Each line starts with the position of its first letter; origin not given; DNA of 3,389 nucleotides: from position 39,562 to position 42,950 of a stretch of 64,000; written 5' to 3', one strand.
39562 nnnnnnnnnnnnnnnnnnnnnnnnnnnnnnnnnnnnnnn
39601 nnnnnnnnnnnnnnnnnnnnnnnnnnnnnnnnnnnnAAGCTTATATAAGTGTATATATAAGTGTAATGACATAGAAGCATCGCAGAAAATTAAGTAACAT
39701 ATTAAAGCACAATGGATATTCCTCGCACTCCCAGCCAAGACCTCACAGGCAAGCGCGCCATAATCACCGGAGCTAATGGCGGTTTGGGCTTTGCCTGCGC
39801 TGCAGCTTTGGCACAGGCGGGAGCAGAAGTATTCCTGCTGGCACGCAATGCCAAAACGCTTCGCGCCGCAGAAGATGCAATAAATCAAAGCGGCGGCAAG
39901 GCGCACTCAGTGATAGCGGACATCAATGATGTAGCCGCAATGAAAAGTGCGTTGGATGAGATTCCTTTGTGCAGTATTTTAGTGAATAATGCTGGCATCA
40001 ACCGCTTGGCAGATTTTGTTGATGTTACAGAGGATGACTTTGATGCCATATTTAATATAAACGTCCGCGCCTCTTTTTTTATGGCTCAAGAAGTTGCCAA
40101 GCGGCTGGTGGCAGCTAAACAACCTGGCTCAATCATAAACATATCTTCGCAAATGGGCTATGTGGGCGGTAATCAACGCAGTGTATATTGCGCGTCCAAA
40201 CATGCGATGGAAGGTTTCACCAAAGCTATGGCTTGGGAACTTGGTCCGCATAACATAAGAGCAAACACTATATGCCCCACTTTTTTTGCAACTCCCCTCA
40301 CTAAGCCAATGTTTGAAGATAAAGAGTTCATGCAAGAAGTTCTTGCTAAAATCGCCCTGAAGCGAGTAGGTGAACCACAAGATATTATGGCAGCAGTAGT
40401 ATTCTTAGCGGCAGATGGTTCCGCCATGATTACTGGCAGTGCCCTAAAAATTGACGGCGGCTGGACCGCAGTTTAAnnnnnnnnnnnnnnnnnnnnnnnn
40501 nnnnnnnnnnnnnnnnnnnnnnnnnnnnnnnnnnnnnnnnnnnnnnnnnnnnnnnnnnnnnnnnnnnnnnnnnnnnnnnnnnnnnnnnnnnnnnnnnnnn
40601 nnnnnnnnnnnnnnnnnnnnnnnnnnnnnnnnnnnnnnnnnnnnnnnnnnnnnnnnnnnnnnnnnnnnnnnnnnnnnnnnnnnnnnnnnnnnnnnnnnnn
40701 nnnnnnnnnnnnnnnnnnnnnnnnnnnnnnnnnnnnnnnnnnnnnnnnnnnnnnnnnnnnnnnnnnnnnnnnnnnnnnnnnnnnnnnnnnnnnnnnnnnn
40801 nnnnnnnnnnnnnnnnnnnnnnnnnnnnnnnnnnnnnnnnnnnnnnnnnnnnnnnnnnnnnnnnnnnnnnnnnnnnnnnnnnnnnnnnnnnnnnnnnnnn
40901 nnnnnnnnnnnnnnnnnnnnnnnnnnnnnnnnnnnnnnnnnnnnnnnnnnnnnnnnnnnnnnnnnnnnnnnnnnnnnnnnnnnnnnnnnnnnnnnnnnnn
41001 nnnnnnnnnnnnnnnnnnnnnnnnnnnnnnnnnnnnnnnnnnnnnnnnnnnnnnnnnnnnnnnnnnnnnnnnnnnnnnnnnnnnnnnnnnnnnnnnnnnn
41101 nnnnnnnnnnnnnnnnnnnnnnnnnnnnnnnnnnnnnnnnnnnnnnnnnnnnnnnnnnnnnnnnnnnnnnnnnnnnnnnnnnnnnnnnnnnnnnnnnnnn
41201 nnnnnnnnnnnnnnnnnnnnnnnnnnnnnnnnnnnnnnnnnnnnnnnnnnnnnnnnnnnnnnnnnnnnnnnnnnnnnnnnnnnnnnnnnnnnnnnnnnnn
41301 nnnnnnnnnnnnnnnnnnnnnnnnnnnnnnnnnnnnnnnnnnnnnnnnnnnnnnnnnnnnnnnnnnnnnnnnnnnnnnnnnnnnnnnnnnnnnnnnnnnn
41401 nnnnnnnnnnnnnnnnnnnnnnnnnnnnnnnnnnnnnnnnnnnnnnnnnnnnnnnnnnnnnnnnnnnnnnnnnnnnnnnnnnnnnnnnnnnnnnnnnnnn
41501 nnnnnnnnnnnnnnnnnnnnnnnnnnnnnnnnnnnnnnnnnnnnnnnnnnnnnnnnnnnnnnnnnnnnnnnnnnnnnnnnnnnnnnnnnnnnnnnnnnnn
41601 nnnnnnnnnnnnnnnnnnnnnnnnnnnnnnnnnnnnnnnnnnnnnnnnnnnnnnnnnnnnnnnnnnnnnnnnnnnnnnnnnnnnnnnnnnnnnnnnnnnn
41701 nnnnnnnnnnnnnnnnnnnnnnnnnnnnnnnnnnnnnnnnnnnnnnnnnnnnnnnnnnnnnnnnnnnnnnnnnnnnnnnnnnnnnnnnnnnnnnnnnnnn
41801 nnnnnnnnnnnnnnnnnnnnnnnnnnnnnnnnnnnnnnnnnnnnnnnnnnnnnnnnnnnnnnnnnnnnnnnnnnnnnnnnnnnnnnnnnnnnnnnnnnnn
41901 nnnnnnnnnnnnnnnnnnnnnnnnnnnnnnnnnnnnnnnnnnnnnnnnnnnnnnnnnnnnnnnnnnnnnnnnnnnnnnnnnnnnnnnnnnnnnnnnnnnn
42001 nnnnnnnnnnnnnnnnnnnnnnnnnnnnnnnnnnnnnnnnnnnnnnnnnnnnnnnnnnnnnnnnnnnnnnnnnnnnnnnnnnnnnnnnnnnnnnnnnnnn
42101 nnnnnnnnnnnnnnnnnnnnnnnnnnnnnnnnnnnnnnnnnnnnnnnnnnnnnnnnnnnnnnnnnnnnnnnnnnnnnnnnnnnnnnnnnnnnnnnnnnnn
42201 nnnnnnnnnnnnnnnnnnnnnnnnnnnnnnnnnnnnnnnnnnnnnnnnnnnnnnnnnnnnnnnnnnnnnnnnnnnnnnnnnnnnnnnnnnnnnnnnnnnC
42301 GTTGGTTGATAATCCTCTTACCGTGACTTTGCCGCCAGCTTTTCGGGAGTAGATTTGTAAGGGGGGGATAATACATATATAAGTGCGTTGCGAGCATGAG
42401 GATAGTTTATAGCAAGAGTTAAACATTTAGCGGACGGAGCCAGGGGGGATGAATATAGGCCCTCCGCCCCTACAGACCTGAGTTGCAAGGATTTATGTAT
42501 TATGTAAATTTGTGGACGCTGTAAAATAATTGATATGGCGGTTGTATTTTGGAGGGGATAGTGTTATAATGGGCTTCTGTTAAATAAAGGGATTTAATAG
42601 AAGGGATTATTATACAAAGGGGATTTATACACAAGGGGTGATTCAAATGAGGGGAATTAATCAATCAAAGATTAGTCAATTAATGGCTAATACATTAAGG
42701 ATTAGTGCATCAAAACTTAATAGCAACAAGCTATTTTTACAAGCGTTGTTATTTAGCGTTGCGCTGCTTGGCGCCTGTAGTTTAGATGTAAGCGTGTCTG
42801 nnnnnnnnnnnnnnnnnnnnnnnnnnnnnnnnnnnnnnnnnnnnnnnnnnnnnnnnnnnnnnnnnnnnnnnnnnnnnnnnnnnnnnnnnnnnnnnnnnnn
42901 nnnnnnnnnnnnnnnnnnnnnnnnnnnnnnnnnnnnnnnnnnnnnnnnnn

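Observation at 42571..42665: The same ~15-bp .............-type repeats occur in the non-coding leader of P2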

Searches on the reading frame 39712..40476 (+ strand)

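Call 10: search_protein_families(library=ncbifam, proteins=[window:39712-40476:+])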
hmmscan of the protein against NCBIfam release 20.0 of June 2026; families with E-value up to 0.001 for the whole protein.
window:39712-40476:+ (254 aa): 242 families (the best 25 are shown)
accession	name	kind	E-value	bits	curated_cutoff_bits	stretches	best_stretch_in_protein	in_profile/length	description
NF005559.1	PRK07231.1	subfamily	3.5e-66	223.2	215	1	11-252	2-248/249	glucose 1-dehydrogenase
TIGR01832.1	kduD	equivalog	5.9e-61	206.1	338.85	1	10-253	2-247/248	2-dehydro-3-deoxy-D-gluconate 5-dehydrogenase KduD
NF006070.0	PRK08213.1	subfamily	1.5e-58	198.3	279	1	10-254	9-259/259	gluconate 5-dehydrogenase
NF005390.0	PRK06935.1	equivalog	2e-58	197.7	369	1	10-252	12-256/258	2-dehydro-3-deoxy-D-gluconate 5-dehydrogenase KduD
NF004778.0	PRK06124.1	equivalog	2.1e-58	197.8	303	1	10-253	8-254/256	SDR family oxidoreductase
TIGR01830.1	3oxo_ACP_reduc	equivalog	2.7e-58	197.5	297.75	1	16-250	1-237/239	3-oxoacyl-[acyl-carrier-protein] reductase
NF005309.0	PRK06841.1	subfamily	5.4e-58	196.5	286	1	10-253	12-254/255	GolD/DthD family dehydrogenase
NF005467.0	PRK07060.1-5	equivalog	3.9e-57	193.6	360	1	9-253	5-244/245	SDR family oxidoreductase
NF005402.0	PRK06949.1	equivalog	1.2e-55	188.5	358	1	9-251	5-258/260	SDR family oxidoreductase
NF009466.0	PRK12826.1-2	subfamily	1.4e-55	188.4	222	1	14-251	4-244/248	3-oxoacyl-ACP reductase FabG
NF004791.0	PRK06138.1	equivalog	3.8e-54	183.6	312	1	10-253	2-251/252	SDR family oxidoreductase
NF006693.0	PRK09242.1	equivalog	1.3e-53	181.8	328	1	10-252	7-254/258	SDR family oxidoreductase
NF052558.1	MBtsdlDhBudC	equivalog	4.9e-53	180.3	270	1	12-253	2-243/250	meso-2,3-butanediol dehydrogenase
NF004198.0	PRK05653.1-3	equivalog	1.3e-52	178.7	296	1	10-251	4-246/248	3-oxoacyl-ACP reductase FabG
NF006528.0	PRK08993.1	subfamily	1.4e-52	178.7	430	1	9-253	6-252/253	2-dehydro-3-deoxy-D-gluconate 5-dehydrogenase KduD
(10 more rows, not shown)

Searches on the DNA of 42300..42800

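Call 41: search_rna_families(source=window, start=42300, end=42800, threshold=evalue, max_evalue=10)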
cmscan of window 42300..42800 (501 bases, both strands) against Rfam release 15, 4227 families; matches with E-value up to 10: 0.
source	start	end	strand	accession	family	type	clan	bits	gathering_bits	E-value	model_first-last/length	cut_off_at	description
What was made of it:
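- On Known cis-regulatory RNA family (Rfam): No match up to E = 10 in 42300-42800 (call 41).
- No Rfam family matches the region (call 41).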
